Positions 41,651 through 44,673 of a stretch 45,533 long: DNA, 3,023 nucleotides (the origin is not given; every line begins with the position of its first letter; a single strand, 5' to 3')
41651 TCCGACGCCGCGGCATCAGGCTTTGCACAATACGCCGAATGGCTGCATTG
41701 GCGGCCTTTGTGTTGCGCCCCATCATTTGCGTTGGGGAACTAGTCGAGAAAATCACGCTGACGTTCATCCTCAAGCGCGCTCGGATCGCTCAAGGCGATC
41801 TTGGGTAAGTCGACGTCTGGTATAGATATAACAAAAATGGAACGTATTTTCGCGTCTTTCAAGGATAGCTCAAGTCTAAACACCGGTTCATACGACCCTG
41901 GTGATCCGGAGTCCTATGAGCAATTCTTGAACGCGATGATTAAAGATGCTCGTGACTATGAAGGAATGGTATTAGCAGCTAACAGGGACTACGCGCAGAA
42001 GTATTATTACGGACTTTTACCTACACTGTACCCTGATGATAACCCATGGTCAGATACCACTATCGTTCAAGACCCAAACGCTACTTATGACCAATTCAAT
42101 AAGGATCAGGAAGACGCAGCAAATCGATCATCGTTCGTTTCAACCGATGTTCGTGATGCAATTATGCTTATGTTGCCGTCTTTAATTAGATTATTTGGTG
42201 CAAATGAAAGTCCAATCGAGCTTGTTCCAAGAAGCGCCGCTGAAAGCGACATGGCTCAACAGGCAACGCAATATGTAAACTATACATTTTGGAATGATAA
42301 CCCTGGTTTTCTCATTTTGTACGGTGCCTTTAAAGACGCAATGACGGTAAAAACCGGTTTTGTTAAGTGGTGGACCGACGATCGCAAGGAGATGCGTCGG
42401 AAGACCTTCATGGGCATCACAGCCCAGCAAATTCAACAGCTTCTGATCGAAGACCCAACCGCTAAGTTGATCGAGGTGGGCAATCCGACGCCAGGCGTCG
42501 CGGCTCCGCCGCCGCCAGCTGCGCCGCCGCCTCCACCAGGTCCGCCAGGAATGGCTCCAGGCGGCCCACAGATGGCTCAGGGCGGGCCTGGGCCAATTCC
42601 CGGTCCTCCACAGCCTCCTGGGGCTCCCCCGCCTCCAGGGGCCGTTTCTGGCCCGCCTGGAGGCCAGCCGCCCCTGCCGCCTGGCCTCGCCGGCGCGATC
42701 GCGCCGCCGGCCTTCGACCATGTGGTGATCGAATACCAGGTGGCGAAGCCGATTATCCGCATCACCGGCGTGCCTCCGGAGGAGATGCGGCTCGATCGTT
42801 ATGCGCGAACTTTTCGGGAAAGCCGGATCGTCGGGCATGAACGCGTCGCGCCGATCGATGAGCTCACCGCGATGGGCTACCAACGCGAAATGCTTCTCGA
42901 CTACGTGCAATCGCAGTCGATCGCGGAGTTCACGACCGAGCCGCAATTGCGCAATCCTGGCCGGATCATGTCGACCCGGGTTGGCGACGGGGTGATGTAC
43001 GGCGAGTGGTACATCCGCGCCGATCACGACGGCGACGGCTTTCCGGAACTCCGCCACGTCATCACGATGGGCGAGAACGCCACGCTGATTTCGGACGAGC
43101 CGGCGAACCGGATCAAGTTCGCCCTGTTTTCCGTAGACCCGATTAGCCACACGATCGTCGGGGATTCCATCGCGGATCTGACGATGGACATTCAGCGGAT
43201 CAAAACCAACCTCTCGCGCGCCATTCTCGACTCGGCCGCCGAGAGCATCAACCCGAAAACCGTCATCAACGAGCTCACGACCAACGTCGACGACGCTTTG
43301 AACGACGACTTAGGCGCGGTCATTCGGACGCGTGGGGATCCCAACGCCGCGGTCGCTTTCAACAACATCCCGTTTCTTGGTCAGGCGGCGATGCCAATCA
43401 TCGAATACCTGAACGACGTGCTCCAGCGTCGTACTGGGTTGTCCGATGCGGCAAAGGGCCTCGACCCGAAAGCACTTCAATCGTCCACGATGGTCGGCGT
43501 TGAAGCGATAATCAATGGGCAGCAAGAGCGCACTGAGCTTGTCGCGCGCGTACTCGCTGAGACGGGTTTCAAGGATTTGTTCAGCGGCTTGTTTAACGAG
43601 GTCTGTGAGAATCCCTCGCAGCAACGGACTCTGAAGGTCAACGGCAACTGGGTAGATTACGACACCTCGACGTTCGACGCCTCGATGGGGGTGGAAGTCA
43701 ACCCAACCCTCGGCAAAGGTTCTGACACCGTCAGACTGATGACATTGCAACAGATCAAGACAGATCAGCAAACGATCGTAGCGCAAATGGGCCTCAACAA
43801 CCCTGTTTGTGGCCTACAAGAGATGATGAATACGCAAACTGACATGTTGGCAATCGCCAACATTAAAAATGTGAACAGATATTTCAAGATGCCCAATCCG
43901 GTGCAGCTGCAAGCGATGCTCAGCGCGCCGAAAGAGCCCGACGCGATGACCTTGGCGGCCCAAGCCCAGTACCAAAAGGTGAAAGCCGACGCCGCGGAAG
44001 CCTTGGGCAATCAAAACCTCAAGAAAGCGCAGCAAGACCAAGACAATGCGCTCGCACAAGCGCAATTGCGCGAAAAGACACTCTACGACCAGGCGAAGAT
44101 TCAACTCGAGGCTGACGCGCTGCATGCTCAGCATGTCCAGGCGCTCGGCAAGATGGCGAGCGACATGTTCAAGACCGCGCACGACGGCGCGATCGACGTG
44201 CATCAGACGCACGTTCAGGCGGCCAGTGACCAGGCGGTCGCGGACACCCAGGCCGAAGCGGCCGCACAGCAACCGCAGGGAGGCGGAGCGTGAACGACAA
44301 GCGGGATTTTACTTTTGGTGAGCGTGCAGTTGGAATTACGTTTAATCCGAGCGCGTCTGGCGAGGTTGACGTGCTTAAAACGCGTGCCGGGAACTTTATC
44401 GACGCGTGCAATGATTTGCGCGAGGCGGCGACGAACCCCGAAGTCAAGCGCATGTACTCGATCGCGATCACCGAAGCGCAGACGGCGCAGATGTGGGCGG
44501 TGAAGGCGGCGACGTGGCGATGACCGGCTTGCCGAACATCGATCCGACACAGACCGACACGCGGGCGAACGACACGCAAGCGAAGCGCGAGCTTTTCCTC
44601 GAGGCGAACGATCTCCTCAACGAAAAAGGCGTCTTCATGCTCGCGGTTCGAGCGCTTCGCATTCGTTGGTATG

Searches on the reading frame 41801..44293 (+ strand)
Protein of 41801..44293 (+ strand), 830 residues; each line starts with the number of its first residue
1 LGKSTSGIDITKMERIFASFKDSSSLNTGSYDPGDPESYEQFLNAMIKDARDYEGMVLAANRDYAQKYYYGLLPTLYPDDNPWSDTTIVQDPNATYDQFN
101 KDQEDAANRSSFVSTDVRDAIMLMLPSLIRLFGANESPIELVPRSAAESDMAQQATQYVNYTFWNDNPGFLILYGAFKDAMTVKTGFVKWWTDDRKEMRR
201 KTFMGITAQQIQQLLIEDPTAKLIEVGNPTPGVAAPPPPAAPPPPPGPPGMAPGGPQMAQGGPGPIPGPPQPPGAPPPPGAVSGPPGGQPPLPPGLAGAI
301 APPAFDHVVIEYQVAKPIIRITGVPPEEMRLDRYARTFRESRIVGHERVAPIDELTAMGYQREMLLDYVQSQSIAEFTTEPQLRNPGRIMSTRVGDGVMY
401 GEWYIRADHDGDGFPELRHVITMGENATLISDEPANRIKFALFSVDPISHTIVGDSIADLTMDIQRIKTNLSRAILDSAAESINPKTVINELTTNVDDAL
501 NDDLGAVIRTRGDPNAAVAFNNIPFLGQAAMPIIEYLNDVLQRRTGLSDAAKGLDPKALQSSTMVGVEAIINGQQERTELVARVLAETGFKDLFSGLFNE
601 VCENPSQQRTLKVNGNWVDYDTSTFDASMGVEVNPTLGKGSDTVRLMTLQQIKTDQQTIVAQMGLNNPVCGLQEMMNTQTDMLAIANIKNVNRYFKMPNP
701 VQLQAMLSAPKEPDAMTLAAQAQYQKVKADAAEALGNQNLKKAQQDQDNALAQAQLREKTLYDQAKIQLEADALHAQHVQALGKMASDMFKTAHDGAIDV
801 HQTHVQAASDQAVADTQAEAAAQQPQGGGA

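Call 88: search_protein_families(library=pfam, proteins=[window:41801-44293:+], max_evalue=0.001)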
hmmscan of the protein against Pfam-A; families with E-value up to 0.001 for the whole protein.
window:41801-44293:+ (830 aa): 1 family
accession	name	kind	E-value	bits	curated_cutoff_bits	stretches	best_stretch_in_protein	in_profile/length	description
PF23899.1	SU10_portal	-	4.1e-148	494.9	30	1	41-729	3-592/593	Phage SU10 portal protein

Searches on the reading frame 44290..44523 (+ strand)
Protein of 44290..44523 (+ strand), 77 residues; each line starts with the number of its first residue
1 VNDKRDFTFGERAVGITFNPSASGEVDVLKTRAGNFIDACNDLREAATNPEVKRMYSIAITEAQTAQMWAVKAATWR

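Call 91: search_protein_families(library=pfam, proteins=[window:44290-44523:+], max_evalue=0.001)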
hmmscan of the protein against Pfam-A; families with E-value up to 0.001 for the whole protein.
window:44290-44523:+ (77 aa): 1 family
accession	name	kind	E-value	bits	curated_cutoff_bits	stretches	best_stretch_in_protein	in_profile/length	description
PF24729.2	Acb2_Tad1_hairpin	-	2.3e-09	37.8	27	1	19-75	3-57/58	Acb2/Tad1, hairpin domain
